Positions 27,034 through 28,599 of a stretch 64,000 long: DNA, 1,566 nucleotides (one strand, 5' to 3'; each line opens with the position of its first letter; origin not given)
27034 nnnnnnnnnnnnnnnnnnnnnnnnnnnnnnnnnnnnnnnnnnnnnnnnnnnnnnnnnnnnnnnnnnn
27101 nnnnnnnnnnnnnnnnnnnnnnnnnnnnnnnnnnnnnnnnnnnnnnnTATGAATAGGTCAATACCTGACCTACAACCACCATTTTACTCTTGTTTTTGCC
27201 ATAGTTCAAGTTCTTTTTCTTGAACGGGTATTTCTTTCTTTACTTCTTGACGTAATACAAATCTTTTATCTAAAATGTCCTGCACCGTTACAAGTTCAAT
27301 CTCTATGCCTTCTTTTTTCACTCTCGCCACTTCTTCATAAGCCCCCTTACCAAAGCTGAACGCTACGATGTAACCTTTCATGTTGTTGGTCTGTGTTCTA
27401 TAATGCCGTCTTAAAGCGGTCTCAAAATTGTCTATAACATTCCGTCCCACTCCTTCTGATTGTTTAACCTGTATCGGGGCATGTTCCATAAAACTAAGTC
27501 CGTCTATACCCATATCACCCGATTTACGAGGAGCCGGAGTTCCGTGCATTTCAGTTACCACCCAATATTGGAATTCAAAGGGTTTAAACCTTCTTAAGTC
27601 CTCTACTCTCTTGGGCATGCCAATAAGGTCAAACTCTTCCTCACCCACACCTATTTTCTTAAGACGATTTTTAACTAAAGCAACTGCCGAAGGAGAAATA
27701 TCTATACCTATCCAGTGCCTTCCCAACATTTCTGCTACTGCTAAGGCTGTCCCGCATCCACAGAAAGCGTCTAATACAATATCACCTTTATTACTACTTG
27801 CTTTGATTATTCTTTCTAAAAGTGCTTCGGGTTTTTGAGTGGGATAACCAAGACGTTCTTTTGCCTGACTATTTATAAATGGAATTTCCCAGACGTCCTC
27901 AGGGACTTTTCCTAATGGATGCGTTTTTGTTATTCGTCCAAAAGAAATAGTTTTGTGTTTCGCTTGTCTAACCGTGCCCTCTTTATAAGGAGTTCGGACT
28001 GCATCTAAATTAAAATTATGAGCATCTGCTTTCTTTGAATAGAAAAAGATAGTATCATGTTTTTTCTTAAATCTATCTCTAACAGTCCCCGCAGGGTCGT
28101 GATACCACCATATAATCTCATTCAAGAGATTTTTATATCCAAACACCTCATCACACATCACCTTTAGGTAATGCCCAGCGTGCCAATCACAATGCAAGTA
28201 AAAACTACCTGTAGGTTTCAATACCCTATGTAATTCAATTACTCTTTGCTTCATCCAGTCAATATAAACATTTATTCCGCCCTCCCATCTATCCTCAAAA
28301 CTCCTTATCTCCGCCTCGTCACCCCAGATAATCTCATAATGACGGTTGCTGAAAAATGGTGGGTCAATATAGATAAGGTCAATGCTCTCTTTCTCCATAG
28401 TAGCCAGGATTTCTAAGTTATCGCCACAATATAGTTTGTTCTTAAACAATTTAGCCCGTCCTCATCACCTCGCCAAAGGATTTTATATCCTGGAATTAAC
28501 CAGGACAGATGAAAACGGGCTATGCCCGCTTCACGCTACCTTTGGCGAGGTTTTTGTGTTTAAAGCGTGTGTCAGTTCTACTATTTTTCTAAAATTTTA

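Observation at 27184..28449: Beta-class DNA methyltransferase fused to an Mrr-like PD-(D/E)XK nuclease domain; candidate single-chain R-M or defence gene on the island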

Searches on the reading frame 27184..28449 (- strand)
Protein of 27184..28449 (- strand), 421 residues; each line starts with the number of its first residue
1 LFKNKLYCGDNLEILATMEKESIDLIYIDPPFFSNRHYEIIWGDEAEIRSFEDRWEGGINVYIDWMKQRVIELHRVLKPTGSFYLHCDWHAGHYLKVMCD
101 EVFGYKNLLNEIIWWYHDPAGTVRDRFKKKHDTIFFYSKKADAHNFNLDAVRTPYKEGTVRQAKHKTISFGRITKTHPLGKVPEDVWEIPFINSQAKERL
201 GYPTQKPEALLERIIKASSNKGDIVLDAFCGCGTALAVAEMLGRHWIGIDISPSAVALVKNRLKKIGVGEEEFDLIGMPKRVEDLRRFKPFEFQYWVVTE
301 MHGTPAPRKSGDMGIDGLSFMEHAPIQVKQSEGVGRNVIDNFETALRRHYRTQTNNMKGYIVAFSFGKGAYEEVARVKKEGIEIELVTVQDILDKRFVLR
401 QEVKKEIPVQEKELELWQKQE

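Call 3: search_protein_families(library=pfam, proteins=[window:27184-28449:-], max_evalue=1)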
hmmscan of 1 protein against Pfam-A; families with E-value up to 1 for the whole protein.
window:27184-28449:- (421 aa): 12 families
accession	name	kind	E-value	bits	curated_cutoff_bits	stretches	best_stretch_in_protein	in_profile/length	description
PF01555.25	N6_N4_Mtase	-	1.3e-59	202.3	26.7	1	23-260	1-220/221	DNA methylase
PF13847.12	Methyltransf_31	-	4.6e-06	26.8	27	1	220-274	2-59/145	Methyltransferase domain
PF13649.12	Methyltransf_25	-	1.4e-05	26.1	27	1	225-270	1-47/97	Methyltransferase domain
PF08241.18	Methyltransf_11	-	4.6e-05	24.4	21.2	1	230-268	3-43/95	Methyltransferase domain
PF03602.21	Cons_hypoth95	-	0.00025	21.2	24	1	10-37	99-128/182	Conserved hypothetical protein 95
PF09445.16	Methyltransf_15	-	0.0058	16.6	22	1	224-268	3-47/165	RNA cap guanine-N2 methyltransferase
PF02475.24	TRM5-TYW2_MTfase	-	0.014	15.8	28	1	215-264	30-81/164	TRM5/TYW2 methyltransferase domain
PF04445.19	SAM_MT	-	0.03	14.2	26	0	189-265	40-115/230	Putative SAM-dependent methyltransferase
PF08242.18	Methyltransf_12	-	0.043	15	30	1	230-266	5-43/98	Methyltransferase domain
PF13489.12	Methyltransf_23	-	0.069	13.3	27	1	208-277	7-86/164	Methyltransferase domain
PF05175.20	MTS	-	0.14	12.3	23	0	210-267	23-79/170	Methyltransferase small domain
PF19587.5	DUF6094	-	0.18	11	22.8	1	199-271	134-209/344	Uncharacterised methyltransferase family (DUF6094)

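Call 4: search_protein_families(library=ncbifam, proteins=[window:27184-28449:-], max_evalue=1)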
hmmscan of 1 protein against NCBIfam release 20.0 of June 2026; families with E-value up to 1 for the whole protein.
window:27184-28449:- (421 aa): 29 families (the best 25 are shown)
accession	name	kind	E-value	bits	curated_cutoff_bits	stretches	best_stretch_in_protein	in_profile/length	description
NF008572.0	PRK11524.1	equivalog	3.6e-44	151.1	292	1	4-265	15-258/294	adenine-specific DNA-methyltransferase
NF050803.1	DnaMtaseCcrMCaul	equivalog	6.5e-37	127.2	830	2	199-273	183-257/350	adenine-specific DNA-methyltransferase CcrM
NF010253.0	PRK13699.1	subfamily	4.6e-10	39.6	244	2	202-263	144-205/226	DNA methyltransferase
TIGR01177.1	TIGR01177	hypoth_equivalog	5.1e-05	22.7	316.55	1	219-265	180-226/330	TIGR01177 family methyltransferase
NF043040.1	corrin_prot_MT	hypoth_equivalog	0.00015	21.2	180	1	208-270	28-90/216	corrinoid protein-associated methyltransferase CpaM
TIGR02021.1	BchM-ChlM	equivalog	0.00017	21.1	158.9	1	208-273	42-107/218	magnesium protoporphyrin IX methyltransferase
NF011529.0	PRK14968.1-3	equivalog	0.00065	19.2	162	1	198-267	14-80/198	putative methyltransferase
TIGR03534.1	RF_mod_PrmC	equivalog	0.00068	19.2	199.1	1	207-268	73-137/253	peptide chain release factor N(5)-glutamine methyltransferase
NF047732.1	tRNAMtaseTrm5bMeth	equivalog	0.00073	18.6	500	1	215-264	192-240/337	tRNA (guanine(37)-N1)-methyltransferase Trm5b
NF045667.1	MTase_DVU1556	equivalog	0.0021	17.6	155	1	213-262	13-64/213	DVU_1556 family methyltransferase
TIGR00536.1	hemK_fam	subfamily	0.0029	16.7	115.5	1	218-269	110-164/286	HemK family protein methyltransferase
NF008748.0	PRK11783.1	equivalog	0.0034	15.6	466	1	4-36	594-625/704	bifunctional 23S rRNA (guanine(2069)-N(7))-methyltransferase RlmK/23S rRNA (guanine(2445)-N(2))-methyltransferase RlmL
NF047649.1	MTase_UXPK_star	exception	0.0052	15.9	460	1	221-274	77-133/283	methyltransferase/UXPK-star double selenoprotein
NF008823.0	PRK11873.1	subfamily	0.0093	15.5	263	1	217-274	73-133/272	arsenite methyltransferase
NF001790.0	PRK00517.3-3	equivalog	0.01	15.2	269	1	216-273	117-174/262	50S ribosomal protein L11 methyltransferase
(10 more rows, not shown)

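Call 5: search_solved_structures(query=window:27184-28449:-, max_evalue=1, show_alignments=2)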
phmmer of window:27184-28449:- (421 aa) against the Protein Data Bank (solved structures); distinct sequences matched with E-value up to 1: 39.
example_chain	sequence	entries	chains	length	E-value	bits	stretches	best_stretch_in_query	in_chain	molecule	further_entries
8urk_A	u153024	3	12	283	1e-30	110.1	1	10-265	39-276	Methyltransferase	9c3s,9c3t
9c3u_A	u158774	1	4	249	1.1e-30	110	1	10-263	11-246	Methyltransferase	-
1eg2_A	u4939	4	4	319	4.5e-27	98.1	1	12-254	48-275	MODIFICATION METHYLASE RSRI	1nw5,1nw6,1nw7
1nw8_A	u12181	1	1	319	4.7e-27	98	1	55-254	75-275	MODIFICATION METHYLASE RSRI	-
6pbd_A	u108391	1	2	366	1.2e-26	96.7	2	198-283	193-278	Modification methylase CcrMI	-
1g60_A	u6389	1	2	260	7.6e-25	90.7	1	4-256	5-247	Adenine-specific Methyltransferase MboIIA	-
2zie_A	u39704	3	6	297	8.1e-13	51.1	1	4-265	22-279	Putative modification methylase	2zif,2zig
8s9m_A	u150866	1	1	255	7e-11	44.7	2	197-262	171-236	DNA cytosine-N4 methyltransferase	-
8s9n_A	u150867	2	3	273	9.6e-11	44.3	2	197-262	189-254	DNA cytosine-N4 methyltransferase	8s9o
1boo_A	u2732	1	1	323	4e-10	42.2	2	201-273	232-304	PROTEIN (N-4 CYTOSINE-SPECIFIC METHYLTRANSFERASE PVU II)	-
5hek_A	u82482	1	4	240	7.5e-09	38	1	197-263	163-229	Adenine specific DNA methyltransferase (DpnA)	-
5hfj_A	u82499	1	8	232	7.8e-09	38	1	197-263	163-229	Adenine specific DNA methyltransferase (DpnA)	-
6k0w_B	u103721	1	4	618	1.4e-08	37.2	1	57-142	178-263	Adenine specific DNA methyltransferase (Mod)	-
4zcf_A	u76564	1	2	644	3.2e-07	32.7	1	6-140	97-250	Restriction endonuclease EcoP15I, modification subunit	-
7dsu_A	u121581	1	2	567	2.8e-06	29.6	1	16-137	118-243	Mbo45V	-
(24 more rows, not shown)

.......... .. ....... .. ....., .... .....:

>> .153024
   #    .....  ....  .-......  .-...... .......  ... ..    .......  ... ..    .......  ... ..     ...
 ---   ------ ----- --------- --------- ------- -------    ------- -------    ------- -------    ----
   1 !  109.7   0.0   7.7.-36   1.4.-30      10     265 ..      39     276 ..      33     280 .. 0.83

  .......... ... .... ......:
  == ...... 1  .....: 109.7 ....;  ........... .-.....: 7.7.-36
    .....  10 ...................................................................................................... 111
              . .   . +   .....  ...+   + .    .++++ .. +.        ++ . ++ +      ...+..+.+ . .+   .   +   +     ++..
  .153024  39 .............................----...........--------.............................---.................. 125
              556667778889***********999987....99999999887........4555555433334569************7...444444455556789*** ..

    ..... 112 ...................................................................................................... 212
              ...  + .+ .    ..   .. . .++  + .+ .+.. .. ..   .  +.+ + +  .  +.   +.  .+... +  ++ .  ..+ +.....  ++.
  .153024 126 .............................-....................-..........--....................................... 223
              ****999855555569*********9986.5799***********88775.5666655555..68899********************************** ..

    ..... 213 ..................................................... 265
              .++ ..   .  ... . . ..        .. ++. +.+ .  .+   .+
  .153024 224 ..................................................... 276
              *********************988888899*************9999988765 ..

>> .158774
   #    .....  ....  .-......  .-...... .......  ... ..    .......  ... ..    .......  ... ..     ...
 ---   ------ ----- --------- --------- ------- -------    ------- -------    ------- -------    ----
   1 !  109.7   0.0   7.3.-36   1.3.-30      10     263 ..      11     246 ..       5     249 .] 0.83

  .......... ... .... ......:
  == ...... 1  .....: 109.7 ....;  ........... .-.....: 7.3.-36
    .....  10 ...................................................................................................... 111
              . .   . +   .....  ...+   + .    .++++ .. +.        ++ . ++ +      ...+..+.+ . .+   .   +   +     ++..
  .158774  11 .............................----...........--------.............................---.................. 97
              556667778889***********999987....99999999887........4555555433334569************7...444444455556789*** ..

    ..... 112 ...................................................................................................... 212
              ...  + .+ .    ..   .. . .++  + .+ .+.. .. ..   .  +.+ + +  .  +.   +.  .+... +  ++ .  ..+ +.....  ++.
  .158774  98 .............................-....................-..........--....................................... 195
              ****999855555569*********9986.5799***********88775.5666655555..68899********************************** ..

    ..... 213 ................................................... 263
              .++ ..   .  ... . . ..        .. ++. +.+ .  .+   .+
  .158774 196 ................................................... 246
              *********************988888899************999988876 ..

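Call 8: search_protein_families(library=padloc, proteins=[window:27184-28449:-], max_evalue=1)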
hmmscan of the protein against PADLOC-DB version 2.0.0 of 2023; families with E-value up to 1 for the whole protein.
window:27184-28449:- (421 aa): 81 families (the best 25 are shown)
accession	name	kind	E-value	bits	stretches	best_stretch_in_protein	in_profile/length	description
PDLC03339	MTase_II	-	2.5e-73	245.1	1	3-265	3-273/399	Type II methyltransferase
PDLC03300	MTase_II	-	1.8e-57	192.7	2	47-265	75-278/302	Type II methyltransferase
PDLC03299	MTase_II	-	2e-56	189.7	1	4-265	15-259/296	Type II methyltransferase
PDLC03371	MTase_II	-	2.7e-54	182.4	1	3-266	10-255/260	Type II methyltransferase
PDLC03633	MTase_III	-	4.7e-53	178.8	1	2-305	76-392/616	Type III methyltransferase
PDLC03354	MTase_II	-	1.2e-48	164.2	2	2-179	59-243/425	Type II methyltransferase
PDLC03636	MTase_III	-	4.8e-41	139.2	2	2-147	45-181/575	Type III methyltransferase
PDLC03320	MTase_II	-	1.7e-40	137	1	5-266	34-277/289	Type II methyltransferase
PDLC03216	MTase_II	-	5.5e-39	132.2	1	3-273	11-265/364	Type II methyltransferase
PDLC03635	MTase_III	-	6.7e-36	122.2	2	12-152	227-361/708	Type III methyltransferase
PDLC03738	oMTase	-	1e-35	121.1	2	202-270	204-272/376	orphan methyltransferase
PDLC03387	MTase_II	-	3.6e-35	119.5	2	107-265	141-277/289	Type II methyltransferase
PDLC03265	MTase_II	-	2.1e-32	110.9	2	8-128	29-134/333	Type II methyltransferase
PDLC03644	MTase_III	-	1.5e-30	104.5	2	3-147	38-194/542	Type III methyltransferase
PDLC03238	MTase_II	-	1.9e-30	104.3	1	5-269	125-369/428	Type II methyltransferase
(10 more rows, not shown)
